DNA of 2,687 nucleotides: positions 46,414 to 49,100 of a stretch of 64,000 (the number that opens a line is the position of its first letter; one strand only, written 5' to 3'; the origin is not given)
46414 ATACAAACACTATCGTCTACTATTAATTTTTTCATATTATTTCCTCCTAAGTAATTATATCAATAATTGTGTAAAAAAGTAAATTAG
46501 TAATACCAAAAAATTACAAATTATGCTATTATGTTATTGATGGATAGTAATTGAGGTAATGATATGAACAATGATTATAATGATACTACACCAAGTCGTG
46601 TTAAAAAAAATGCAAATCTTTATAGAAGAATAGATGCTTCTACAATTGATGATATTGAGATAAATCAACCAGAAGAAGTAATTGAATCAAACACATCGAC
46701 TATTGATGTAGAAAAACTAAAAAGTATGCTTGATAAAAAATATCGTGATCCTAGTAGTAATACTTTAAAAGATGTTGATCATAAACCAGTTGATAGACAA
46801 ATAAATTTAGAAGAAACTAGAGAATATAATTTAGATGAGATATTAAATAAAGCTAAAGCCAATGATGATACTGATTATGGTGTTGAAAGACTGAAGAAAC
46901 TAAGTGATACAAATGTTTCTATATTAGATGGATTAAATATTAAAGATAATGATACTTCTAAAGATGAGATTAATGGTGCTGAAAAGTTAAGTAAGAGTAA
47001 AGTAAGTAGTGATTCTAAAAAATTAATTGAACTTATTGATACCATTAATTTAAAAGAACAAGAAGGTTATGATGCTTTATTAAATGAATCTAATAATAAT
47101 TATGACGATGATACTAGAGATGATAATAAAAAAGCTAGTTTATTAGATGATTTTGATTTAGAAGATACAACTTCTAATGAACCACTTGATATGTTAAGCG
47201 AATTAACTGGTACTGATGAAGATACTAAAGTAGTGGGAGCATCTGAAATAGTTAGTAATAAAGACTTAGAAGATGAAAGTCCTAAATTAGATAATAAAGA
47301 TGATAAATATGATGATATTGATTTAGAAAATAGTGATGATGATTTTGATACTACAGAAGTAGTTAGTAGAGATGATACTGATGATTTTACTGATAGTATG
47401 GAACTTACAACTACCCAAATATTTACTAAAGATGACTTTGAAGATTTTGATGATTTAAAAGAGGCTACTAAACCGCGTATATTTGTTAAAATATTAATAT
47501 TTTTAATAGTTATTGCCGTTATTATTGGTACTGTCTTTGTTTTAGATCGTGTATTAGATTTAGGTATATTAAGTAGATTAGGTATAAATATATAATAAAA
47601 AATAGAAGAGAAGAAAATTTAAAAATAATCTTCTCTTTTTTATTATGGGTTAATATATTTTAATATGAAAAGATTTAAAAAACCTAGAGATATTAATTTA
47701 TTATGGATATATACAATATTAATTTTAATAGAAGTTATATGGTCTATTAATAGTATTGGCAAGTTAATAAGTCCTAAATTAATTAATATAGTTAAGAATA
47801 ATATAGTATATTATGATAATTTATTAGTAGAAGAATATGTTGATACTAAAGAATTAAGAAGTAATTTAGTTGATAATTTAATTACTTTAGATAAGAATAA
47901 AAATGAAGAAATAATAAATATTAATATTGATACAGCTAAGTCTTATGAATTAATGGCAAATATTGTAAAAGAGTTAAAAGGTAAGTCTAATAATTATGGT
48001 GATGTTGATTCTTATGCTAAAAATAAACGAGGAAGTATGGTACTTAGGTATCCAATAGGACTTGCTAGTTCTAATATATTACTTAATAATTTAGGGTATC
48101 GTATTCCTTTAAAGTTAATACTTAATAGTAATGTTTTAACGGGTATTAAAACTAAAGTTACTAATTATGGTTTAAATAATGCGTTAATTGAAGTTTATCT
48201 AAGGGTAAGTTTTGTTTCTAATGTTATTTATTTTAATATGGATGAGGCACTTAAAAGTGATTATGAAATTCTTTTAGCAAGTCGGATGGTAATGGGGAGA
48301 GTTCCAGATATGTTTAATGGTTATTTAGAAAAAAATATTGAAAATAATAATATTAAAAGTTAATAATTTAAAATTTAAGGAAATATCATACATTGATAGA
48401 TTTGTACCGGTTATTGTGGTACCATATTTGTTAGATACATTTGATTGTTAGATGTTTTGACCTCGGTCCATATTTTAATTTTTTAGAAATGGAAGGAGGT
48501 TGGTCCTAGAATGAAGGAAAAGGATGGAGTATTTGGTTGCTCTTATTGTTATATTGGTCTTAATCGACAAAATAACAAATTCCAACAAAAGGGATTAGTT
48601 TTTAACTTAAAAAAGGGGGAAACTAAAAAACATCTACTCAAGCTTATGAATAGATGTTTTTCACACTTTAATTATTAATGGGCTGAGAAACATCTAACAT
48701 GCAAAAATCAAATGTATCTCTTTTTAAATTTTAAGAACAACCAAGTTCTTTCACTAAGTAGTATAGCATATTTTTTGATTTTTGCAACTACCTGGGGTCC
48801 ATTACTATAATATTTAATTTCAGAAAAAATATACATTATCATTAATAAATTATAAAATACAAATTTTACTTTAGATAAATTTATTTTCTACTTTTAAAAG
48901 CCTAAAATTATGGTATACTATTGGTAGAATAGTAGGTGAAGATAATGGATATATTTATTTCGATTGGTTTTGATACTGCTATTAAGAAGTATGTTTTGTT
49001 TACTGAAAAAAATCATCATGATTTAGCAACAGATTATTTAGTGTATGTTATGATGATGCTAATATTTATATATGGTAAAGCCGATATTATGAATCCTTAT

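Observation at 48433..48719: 287-nt element whose ends form about 34 bp of stacked helices (with G-U pairs) precisely enclosing a 55-codon CxxC...CxxH ORF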

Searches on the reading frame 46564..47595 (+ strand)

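Call 10: search_protein_families(library=pfam, proteins=[window:46564-47595:+], max_evalue=1)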
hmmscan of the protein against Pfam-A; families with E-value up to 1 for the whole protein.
window:46564-47595:+ (343 aa): 0 families

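Call 11: search_protein_families(library=ncbifam, proteins=[window:46564-47595:+], max_evalue=1)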
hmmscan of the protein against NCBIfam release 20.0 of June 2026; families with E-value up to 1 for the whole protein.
window:46564-47595:+ (343 aa): 3 families
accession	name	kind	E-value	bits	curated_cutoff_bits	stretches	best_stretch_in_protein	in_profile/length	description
NF040939.2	trans_reg_lrs14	equivalog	0.00095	19.2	90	1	107-157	13-63/103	Lrs14 family HTH-type transcriptional regulator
NF002593.0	PRK02251.1-2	equivalog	0.026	14.1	141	0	194-333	3-129/157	cell division protein CrgA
NF041203.1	rhodanese_LYCAU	equivalog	0.099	12.3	115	1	98-153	16-72/126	rhodanese-related (seleno)protein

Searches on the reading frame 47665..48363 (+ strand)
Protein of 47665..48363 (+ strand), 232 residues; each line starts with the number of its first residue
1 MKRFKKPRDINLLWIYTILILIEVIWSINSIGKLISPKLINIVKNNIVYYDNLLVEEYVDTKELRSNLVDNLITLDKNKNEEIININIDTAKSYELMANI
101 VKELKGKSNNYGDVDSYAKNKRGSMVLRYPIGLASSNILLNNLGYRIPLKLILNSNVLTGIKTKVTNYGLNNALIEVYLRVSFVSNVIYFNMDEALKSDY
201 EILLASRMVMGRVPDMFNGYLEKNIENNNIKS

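Call 10: search_protein_families(library=pfam, proteins=[window:47665-48363:+], max_evalue=1)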
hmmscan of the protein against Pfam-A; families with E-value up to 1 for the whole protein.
window:47665-48363:+ (232 aa): 2 families
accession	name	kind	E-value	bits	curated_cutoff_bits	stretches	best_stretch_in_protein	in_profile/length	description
PF09560.15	Spore_YunB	-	5.7e-15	55.6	25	1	128-216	3-91/91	Sporulation protein YunB (Spo_YunB)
PF18693.7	TRAM_2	-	0.23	12.1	27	1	69-101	28-63/63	TRAM domain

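Call 11: search_protein_families(library=ncbifam, proteins=[window:47665-48363:+], max_evalue=1)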
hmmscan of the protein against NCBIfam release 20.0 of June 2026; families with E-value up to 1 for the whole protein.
window:47665-48363:+ (232 aa): 1 family
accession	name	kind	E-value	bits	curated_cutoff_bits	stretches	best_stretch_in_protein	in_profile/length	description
TIGR02832.1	spo_yunB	equivalog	2.7e-22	79.4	111.9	1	13-218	10-201/204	sporulation protein YunB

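Call 24: find_related_loci(query=window:47665-48360:+, collection=genome_contigs, flank=4000)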
Query window:47665-48360:+ (232 aa) in genome_contigs; peptide patterns used: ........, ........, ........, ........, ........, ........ (x = any residue, [..] = any of these).
286 stretches matched a pattern; 43 encode a relative of the query (tblastn E <= 1e-3); 42 distinct loci.
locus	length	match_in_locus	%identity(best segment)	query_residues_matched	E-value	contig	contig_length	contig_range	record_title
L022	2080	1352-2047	86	1-232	4e-138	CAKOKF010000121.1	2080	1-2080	MAG: uncultured Bacilli bacterium isolate REFINED_METABAT215_TOP10_CONTIGS_1500_ASSEMBLY_K77_MERGED__Hadza_MoBio_hadza-E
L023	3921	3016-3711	93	1-232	6e-128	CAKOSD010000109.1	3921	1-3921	MAG: uncultured Bacilli bacterium isolate REFINED_METABAT215_TOP10_CONTIGS_1500_ASSEMBLY_K77_MERGED__Hadza_MoBio_C-REDO_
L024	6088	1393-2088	93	1-232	1e-125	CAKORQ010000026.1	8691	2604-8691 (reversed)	MAG: uncultured Bacilli bacterium isolate REFINED_METABAT215_TOP10_CONTIGS_1500_ASSEMBLY_K77_MERGED__Hadza_MoBio_hadza-I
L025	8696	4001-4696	84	1-232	8e-122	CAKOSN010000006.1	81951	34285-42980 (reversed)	MAG: uncultured Bacilli bacterium isolate REFINED_METABAT215_TOP10_CONTIGS_1500_ASSEMBLY_K77_MERGED__Hadza_PheChl_Fiber-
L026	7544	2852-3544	86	1-231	7e-121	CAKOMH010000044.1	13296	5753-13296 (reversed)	MAG: uncultured Bacilli bacterium isolate REFINED_METABAT215_TOP10_CONTIGS_1500_ASSEMBLY_K77_MERGED__Hadza_MoBio_hadza-I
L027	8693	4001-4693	86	1-231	5e-118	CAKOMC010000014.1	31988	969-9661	MAG: uncultured Bacilli bacterium isolate REFINED_METABAT215_TOP10_CONTIGS_1500_ASSEMBLY_K77_MERGED__Hadza_PheChl_Fiber-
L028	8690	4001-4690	70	1-231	9e-94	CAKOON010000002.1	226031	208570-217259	MAG: uncultured Bacilli bacterium isolate REFINED_METABAT215_TOP10_CONTIGS_1500_ASSEMBLY_K77_MERGED__Hadza_MoBio_hadza-A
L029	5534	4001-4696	84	1-232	2e-127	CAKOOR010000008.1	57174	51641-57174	MAG: uncultured Bacilli bacterium isolate REFINED_METABAT215_TOP10_CONTIGS_1500_ASSEMBLY_K77_MERGED__Hadza_PheChl_Fiber-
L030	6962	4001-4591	37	33-224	2e-33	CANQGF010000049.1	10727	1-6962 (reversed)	MAG: uncultured Bacilli bacterium isolate Lapin-007__bin28 genome assembly, contig: Lapin-007__NODE_2518_length_10727_co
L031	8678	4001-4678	33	3-222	2e-31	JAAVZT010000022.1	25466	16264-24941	MAG: Bacilli bacterium isolate ABMPRH_26_1 k141_916434, whole genome shotgun sequence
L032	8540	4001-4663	34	13-222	2e-29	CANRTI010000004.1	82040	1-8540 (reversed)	MAG TPA_asm: uncultured Mycoplasma sp. isolate SRR15510239_bin.10_metawrap_v1.3_MAG genome assembly, contig: NODE.248_le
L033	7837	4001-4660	35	10-222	1e-27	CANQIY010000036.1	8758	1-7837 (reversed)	MAG: uncultured Bacilli bacterium isolate Lapin-027__bin69 genome assembly, contig: Lapin-027__NODE_8425_length_8758_cov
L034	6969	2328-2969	32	26-232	3e-27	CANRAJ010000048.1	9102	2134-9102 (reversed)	MAG: uncultured Bacilli bacterium isolate Lapin-026__bin16 genome assembly, contig: Lapin-026__NODE_9807_length_9102_cov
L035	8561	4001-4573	36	36-222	5e-27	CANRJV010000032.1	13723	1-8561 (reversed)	MAG: uncultured Bacilli bacterium isolate Lapin-019__bin1 genome assembly, contig: Lapin-019__NODE_2552_length_13723_cov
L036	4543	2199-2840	32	26-232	2e-26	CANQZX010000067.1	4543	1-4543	MAG: uncultured Bacilli bacterium isolate Lapin-016__bin77 genome assembly, contig: Lapin-016__NODE_18585_length_4543_co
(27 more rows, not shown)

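Call 55: search_protein_families(library=pfam, proteins=[L025:5031-5492:-, L025:5865-6629:+, L025:6562-7167:+], max_evalue=0.001)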
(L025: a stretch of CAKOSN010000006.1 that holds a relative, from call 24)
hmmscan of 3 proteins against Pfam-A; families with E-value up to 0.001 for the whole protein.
L025:5031-5492:- (153 aa): 1 family
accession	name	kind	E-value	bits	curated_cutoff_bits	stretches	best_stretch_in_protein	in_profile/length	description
PF01527.26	HTH_Tnp_1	-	2.4e-05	24.9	24.1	1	65-151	4-74/75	Transposase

L025:5865-6629:+ (254 aa): 1 family
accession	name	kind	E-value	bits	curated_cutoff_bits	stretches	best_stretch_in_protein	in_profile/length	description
PF13936.12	HTH_38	-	6.5e-13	48.6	27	1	35-77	2-44/44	Helix-turn-helix domain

L025:6562-7167:+ (201 aa): 0 families

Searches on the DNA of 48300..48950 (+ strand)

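Call 9: search_rna_families(source=window, start=48300, end=48950, threshold=evalue, max_evalue=10)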
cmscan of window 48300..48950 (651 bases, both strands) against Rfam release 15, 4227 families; matches with E-value up to 10: 8.
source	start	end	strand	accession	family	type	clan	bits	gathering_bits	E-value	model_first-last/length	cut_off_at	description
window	48573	48647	-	RF00616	LhrC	Gene; sRNA;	CL00114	21.1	110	1.2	1-111/111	no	Listeria LhrC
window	48627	48720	-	RF01820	RsaE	Gene; sRNA;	-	19.6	79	0.99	1-112/112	no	RNA Staph. aureus E (RoxS)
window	48527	48631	+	RF02320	TtnuHACA13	Gene; snRNA; snoRNA; HACA-box;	-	19.1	100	1.1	1-134/134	no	Tetrahymena snoRNA TtnuHACA13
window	48626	48698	-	RF02495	ohsC_RNA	Gene; antitoxin;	-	18.8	50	3.6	1-77/77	no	Oppression of Hydrophobic ORF by sRNA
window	48701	48785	+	RF03338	MIR4416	Gene; miRNA;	-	17.6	70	0.45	27-119/147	no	MIR4416 microRNA precursor family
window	48624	48663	-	RF03664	MIR6288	Gene; miRNA;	-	16.8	74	2.4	1-92/92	no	MIR6288 microRNA precursor family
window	48626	48746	-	RF04180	BTnc231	Gene; sRNA;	-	13.1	80.4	6.1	1-154/154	no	Bacteroides sRNA BTnc231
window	48623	48664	-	RF04120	MIR5998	Gene; miRNA;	-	12.2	180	8.3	1-173/173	no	MIR5998 microRNA precursor family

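Call 13: search_dna_similar(query=window:48400-48750:+, collection=plasmids, mode=distant, max_evalue=0.01)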
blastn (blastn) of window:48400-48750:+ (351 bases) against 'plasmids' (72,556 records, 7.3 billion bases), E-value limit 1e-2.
No match.

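Call 14: search_dna_similar(query=window:48400-48750:+, collection=phages, mode=distant, max_evalue=0.01)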
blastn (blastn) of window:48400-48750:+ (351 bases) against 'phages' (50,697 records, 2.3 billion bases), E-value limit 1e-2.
No match.
